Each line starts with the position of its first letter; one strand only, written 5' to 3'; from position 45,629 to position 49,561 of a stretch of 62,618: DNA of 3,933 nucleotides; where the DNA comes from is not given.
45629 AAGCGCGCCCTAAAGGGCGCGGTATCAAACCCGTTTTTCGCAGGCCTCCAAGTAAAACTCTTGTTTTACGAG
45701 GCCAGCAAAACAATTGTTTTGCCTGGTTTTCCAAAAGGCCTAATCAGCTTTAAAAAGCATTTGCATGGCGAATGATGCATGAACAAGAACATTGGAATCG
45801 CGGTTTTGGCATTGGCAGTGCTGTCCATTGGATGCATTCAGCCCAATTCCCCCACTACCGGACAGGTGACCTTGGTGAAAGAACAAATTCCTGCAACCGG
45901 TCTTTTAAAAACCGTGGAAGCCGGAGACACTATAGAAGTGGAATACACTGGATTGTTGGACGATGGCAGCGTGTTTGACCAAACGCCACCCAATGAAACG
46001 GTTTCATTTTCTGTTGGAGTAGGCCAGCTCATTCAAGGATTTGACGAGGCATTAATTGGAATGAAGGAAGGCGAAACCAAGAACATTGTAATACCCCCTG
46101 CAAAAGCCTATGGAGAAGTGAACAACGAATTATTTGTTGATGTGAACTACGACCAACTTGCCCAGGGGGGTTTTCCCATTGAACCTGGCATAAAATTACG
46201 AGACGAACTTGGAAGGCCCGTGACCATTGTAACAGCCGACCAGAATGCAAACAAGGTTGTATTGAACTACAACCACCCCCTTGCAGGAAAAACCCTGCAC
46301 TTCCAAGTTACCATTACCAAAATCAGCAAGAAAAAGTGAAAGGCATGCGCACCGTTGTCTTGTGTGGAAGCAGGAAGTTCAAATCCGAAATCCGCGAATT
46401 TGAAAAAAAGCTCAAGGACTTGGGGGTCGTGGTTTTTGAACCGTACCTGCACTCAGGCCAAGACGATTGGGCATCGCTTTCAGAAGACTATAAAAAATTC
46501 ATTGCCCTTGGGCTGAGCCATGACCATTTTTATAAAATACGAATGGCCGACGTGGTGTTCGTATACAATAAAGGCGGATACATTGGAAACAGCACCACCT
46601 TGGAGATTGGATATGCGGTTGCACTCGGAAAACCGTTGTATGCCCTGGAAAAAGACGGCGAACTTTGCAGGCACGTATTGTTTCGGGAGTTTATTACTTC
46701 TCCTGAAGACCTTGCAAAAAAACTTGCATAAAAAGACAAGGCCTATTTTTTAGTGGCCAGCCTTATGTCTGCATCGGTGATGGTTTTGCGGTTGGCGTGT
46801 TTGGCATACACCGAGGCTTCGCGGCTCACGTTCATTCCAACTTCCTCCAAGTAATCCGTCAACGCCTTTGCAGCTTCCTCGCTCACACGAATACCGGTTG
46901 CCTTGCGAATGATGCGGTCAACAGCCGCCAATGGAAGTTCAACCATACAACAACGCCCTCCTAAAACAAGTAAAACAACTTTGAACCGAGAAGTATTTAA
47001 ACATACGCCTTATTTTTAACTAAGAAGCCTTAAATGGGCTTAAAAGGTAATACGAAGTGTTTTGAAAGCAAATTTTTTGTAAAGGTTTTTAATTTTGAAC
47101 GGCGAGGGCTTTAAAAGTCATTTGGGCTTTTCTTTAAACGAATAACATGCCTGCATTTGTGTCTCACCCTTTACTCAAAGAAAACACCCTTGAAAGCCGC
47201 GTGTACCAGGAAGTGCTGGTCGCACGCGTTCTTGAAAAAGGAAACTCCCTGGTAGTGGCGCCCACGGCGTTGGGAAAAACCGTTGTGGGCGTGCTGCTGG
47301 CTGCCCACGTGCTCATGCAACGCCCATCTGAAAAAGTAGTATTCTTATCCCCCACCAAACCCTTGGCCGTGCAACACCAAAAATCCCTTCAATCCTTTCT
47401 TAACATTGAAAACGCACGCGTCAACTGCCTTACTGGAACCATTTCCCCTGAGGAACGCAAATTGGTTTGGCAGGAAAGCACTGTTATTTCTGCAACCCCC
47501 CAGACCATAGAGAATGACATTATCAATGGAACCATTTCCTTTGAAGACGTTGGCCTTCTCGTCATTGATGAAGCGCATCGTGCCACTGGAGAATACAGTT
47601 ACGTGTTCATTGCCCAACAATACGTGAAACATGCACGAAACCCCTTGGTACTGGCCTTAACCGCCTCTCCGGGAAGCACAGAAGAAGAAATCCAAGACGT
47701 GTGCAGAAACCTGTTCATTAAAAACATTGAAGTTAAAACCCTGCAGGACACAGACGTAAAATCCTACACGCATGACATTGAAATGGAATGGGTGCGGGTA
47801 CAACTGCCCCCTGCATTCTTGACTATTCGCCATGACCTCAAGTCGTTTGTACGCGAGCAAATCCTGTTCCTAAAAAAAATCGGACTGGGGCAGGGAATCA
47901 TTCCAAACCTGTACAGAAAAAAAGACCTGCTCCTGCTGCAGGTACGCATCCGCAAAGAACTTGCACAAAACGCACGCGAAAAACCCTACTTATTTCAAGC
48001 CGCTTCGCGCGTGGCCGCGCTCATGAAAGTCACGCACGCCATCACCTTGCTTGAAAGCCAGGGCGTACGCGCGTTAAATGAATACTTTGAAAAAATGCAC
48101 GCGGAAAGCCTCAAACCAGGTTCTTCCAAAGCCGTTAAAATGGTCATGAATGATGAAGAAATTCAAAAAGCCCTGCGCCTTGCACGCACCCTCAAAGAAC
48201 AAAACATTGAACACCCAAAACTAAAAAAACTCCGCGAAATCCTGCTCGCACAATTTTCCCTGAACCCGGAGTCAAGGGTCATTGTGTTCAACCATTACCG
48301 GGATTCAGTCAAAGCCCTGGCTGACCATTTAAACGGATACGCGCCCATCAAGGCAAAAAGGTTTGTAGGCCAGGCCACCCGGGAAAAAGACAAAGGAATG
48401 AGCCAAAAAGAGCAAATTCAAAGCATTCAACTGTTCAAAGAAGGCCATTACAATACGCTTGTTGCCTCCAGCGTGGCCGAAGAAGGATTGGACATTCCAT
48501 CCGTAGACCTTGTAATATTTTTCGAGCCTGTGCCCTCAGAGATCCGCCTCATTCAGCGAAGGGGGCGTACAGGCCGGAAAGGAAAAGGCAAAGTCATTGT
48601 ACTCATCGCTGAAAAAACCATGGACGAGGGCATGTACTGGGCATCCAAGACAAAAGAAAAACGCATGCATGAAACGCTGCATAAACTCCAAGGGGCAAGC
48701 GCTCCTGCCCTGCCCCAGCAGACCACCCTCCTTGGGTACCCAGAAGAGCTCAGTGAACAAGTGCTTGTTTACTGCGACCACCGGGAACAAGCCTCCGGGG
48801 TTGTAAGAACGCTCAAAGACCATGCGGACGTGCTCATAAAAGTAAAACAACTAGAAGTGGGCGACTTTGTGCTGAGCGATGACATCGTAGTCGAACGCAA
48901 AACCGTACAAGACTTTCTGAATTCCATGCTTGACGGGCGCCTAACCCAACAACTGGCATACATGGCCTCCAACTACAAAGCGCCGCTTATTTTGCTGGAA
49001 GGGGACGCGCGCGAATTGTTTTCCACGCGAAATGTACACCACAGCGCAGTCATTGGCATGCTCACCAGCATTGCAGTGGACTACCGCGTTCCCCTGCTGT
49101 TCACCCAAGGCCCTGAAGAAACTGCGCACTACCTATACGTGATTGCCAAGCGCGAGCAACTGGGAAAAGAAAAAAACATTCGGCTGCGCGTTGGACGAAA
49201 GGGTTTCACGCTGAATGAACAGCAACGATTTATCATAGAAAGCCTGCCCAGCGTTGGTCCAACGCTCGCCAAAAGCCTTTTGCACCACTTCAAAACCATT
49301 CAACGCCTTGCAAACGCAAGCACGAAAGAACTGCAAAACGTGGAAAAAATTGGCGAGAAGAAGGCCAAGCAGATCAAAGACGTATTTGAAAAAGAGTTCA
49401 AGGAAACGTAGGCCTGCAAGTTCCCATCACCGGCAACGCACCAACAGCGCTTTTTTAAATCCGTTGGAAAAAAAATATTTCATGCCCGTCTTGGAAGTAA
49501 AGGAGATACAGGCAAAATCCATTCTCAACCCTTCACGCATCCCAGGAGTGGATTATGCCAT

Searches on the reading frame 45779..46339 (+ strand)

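Call 90: search_protein_families(library=pfam, proteins=[window:45779-46339:+], max_evalue=0.00001)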
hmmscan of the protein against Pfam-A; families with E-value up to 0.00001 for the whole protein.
window:45779-46339:+ (186 aa): 1 family
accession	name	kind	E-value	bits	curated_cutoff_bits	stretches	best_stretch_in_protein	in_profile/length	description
PF00254.34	FKBP_C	-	2.6e-20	73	21.1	1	45-138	4-74/94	FKBP-type peptidyl-prolyl cis-trans isomerase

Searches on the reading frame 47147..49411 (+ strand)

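Call 90: search_protein_families(library=pfam, proteins=[window:47147-49411:+], max_evalue=0.00001)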
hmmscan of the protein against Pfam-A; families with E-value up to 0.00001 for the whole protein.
window:47147-49411:+ (754 aa): 7 families
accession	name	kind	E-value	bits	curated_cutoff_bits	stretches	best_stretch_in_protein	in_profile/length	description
PF02732.21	ERCC4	-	2.5e-29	102.4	24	1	544-665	2-139/140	ERCC4 domain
PF00271.37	Helicase_C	-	1.5e-25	90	23.5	1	358-479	2-110/110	Helicase conserved C-terminal domain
PF00270.35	DEAD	-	2.6e-23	83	26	1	20-180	3-165/167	DEAD/DEAH box helicase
PF04851.21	ResIII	-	5.4e-17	62.6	22.5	1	16-175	3-162/164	Type III restriction enzyme, res subunit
PF21210.2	RNA_helicase_helical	-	7.4e-16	58.7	27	1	234-343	3-107/108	Putative ATP-dependent RNA helicase, helical bundle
PF12826.13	HHH_2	-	1.3e-12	48.2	27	1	700-750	8-58/64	Helix-hairpin-helix motif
PF14520.12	HHH_5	-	7.9e-11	42.7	27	1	698-745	5-53/57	Helix-hairpin-helix domain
